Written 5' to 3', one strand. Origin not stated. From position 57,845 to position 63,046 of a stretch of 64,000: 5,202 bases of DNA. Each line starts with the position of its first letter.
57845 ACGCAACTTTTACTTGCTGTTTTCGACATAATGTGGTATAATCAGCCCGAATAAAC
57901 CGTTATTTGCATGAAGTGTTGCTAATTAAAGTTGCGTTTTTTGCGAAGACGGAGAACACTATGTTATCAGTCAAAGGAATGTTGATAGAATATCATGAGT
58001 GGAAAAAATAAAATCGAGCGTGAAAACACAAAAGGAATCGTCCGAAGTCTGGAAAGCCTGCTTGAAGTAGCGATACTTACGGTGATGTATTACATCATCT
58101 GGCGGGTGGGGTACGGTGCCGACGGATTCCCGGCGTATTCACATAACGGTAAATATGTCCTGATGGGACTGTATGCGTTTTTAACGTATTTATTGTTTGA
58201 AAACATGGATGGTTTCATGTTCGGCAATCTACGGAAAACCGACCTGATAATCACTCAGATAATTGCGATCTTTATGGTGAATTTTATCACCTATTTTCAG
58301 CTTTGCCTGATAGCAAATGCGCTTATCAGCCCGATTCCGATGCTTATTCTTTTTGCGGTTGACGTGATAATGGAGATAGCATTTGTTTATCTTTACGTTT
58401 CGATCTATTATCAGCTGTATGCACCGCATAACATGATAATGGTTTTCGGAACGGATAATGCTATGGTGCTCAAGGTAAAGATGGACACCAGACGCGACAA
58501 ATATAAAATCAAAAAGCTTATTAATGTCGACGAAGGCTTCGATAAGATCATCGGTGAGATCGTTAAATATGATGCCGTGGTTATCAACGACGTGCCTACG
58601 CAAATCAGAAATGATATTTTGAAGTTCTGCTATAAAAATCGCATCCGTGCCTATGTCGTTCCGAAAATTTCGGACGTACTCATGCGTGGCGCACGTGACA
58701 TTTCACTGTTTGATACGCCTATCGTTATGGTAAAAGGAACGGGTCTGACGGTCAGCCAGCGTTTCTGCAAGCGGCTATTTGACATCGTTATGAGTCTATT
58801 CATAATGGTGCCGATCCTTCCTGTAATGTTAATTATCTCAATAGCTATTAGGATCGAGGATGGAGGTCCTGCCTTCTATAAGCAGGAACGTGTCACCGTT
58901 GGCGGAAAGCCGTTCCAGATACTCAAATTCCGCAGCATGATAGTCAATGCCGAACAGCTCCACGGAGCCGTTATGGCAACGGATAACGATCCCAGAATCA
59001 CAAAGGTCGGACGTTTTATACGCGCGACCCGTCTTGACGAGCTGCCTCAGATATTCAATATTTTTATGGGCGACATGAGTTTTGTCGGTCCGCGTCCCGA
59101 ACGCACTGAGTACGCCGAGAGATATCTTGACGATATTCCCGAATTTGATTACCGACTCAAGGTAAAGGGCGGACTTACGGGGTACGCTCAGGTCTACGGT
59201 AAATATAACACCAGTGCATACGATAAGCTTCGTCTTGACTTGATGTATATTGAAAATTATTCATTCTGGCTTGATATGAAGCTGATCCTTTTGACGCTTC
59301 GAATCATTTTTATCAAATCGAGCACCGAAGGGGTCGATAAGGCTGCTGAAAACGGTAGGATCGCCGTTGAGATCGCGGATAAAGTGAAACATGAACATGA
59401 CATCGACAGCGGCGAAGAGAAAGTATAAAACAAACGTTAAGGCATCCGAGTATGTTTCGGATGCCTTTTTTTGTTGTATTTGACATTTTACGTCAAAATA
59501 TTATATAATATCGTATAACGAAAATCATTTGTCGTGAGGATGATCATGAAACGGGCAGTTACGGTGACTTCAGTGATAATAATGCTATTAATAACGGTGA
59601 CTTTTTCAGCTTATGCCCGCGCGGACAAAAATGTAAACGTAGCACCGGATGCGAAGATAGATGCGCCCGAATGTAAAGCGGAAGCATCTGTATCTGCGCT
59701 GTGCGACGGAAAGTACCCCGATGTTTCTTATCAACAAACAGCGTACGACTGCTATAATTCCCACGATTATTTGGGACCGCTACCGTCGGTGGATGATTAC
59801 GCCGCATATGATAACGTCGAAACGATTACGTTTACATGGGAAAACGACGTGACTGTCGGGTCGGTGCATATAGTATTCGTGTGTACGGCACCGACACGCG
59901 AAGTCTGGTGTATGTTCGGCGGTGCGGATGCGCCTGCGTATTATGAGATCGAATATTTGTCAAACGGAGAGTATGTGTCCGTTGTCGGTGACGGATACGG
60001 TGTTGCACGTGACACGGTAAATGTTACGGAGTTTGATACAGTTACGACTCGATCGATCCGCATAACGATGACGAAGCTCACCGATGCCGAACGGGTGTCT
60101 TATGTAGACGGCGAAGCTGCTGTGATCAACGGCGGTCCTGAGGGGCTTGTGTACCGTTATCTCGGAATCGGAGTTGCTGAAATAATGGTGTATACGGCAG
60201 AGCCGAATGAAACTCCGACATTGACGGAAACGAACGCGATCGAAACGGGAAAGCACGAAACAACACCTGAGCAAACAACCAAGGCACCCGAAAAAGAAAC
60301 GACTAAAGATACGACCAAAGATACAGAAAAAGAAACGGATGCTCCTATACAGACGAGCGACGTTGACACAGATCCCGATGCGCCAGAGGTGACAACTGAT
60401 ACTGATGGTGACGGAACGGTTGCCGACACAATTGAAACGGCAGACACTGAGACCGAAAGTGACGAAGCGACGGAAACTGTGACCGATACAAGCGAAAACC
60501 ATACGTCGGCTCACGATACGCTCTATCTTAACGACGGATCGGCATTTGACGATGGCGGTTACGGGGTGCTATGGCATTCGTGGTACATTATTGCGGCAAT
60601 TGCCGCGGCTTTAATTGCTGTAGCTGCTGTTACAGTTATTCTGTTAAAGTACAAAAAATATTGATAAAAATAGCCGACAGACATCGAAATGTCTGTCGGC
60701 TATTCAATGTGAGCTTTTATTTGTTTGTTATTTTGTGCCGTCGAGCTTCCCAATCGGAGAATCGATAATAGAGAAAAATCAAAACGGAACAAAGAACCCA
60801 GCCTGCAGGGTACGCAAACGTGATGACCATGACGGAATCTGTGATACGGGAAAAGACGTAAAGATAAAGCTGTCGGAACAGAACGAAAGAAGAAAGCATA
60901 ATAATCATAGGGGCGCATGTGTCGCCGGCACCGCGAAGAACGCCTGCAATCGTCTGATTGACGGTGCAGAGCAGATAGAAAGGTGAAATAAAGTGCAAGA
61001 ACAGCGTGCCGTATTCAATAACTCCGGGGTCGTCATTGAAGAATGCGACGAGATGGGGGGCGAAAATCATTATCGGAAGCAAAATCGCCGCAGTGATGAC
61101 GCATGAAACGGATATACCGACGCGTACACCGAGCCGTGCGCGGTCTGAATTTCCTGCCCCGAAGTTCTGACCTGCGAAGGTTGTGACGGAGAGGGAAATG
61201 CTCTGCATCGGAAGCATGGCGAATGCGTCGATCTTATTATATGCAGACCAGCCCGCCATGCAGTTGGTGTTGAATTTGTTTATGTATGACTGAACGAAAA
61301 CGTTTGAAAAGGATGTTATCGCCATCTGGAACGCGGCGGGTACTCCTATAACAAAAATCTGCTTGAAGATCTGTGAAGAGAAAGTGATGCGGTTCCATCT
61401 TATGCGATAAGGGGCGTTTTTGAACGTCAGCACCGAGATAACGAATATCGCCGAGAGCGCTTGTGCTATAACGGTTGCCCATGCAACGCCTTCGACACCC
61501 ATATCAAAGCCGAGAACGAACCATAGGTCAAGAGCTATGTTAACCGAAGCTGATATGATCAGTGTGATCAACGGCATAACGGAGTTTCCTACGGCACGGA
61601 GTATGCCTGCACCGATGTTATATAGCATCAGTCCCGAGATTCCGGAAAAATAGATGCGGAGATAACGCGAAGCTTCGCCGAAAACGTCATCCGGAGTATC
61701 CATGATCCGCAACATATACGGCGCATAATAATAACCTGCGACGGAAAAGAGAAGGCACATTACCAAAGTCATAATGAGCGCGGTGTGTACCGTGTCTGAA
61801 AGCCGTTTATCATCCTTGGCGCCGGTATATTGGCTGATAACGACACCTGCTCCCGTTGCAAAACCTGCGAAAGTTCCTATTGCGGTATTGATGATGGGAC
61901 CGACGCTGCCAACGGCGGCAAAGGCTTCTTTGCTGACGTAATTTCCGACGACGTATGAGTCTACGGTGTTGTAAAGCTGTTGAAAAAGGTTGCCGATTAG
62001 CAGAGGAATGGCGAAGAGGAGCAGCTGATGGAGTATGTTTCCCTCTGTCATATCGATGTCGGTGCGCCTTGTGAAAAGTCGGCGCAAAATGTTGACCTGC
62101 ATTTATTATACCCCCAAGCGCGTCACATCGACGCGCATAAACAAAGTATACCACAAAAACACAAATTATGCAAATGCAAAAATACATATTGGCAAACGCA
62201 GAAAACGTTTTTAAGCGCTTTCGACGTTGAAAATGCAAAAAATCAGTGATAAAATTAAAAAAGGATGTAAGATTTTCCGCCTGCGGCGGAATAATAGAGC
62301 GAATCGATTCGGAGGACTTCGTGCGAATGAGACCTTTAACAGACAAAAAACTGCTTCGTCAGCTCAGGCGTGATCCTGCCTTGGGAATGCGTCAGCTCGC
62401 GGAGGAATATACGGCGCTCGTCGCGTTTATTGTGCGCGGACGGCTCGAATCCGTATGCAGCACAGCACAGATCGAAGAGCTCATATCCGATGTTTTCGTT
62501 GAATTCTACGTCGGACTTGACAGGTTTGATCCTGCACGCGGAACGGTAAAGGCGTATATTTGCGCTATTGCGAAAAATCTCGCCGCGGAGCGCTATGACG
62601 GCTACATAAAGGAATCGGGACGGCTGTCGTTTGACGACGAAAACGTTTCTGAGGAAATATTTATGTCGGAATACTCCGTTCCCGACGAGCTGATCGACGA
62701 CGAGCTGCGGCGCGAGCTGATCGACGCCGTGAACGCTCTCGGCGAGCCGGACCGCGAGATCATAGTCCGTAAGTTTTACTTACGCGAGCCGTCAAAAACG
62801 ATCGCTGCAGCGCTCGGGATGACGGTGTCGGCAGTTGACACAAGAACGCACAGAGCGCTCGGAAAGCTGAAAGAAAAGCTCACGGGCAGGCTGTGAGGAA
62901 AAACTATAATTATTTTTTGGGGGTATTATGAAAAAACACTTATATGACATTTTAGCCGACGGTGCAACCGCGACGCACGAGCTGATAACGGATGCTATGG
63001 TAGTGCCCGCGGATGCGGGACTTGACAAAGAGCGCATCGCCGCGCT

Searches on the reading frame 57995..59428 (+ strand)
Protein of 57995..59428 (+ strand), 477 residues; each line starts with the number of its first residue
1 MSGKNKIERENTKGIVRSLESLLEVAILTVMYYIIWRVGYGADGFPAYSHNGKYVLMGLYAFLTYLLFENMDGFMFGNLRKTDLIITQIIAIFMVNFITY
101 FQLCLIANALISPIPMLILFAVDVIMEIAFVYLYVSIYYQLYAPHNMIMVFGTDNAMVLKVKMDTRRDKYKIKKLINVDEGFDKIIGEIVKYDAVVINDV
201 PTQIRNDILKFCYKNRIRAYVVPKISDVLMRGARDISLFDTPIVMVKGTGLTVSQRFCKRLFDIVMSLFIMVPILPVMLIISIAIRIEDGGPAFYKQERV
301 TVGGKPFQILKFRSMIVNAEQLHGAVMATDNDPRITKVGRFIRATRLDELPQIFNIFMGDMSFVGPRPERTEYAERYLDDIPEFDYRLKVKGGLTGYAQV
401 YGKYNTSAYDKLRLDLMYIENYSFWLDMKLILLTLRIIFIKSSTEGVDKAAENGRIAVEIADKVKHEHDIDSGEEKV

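Call 46: search_protein_families(library=pfam, proteins=[window:57995-59428:+], max_evalue=0.00001)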
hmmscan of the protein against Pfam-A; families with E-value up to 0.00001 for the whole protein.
window:57995-59428:+ (477 aa): 1 family
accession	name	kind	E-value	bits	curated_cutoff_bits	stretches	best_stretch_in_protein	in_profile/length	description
PF02397.22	Bac_transf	-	4.5e-67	225.5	27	1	259-439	1-178/179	Bacterial sugar transferase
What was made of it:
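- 57995..59428 (+): Divergently transcribed Bac_transf polyprenyl-phosphate sugar-phosphate transferase, likely initiator of the polymer. PF02397 225.5 bits (call 46).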

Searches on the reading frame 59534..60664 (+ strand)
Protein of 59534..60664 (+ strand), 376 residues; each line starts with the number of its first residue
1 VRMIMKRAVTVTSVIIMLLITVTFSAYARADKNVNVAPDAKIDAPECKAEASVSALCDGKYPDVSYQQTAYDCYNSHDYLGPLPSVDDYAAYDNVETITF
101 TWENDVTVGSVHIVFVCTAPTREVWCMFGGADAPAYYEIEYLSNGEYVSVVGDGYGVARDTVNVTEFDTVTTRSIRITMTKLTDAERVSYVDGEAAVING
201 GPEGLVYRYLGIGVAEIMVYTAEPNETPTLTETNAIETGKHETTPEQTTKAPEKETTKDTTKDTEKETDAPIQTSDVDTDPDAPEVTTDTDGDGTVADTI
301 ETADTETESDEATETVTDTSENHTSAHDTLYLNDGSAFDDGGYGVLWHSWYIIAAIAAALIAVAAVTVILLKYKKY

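Call 46: search_protein_families(library=pfam, proteins=[window:59534-60664:+], max_evalue=0.00001)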
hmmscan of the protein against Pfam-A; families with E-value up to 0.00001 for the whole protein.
window:59534-60664:+ (376 aa): 0 families

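Call 63: search_protein_families(library=pfam, proteins=[window:59534-60664:+], max_evalue=1)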
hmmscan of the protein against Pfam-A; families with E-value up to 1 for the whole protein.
window:59534-60664:+ (376 aa): 1 family
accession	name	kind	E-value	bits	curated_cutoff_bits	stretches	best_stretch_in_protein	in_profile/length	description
PF09534.15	Trp_oprn_chp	-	0.034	14.4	29.6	1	305-370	95-138/180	Tryptophan-associated transmembrane protein (Trp_oprn_chp)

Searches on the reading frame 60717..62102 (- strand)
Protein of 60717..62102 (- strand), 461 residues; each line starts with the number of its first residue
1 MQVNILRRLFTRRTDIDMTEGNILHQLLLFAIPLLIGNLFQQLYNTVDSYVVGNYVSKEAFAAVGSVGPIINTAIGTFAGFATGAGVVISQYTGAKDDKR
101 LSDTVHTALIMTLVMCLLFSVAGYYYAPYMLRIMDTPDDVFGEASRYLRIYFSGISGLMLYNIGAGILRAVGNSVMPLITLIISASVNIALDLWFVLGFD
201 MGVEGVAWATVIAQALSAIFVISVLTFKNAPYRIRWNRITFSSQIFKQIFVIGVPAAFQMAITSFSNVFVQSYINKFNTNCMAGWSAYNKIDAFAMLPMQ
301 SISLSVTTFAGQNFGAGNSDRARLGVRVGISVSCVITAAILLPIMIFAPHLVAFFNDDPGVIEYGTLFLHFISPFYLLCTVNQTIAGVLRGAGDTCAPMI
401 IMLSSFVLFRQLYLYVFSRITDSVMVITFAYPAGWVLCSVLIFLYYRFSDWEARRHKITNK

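Call 46: search_protein_families(library=pfam, proteins=[window:60717-62102:-], max_evalue=0.00001)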
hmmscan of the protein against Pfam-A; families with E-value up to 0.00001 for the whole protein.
window:60717-62102:- (461 aa): 1 family
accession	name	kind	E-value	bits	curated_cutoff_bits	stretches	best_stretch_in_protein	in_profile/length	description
PF01554.23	MatE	-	1.6e-58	197.4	24.9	2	33-193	1-160/161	MatE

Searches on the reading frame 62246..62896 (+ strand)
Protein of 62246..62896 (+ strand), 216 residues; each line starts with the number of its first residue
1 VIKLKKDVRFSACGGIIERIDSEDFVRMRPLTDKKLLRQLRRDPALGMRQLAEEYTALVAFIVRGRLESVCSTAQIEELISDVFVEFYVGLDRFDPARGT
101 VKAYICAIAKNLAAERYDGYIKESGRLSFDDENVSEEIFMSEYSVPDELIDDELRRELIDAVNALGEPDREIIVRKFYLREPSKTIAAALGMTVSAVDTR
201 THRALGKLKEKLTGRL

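Call 46: search_protein_families(library=pfam, proteins=[window:62246-62896:+], max_evalue=0.00001)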
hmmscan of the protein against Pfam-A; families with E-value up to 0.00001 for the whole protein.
window:62246-62896:+ (216 aa): 2 families
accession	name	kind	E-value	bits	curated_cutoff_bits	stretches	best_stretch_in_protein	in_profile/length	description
PF08281.18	Sigma70_r4_2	-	9.2e-10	38.5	25.7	1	156-208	2-54/54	Sigma-70, region 4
PF04542.20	Sigma70_r2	-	3.1e-09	36.9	24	1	52-116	2-64/71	Sigma-70 region 2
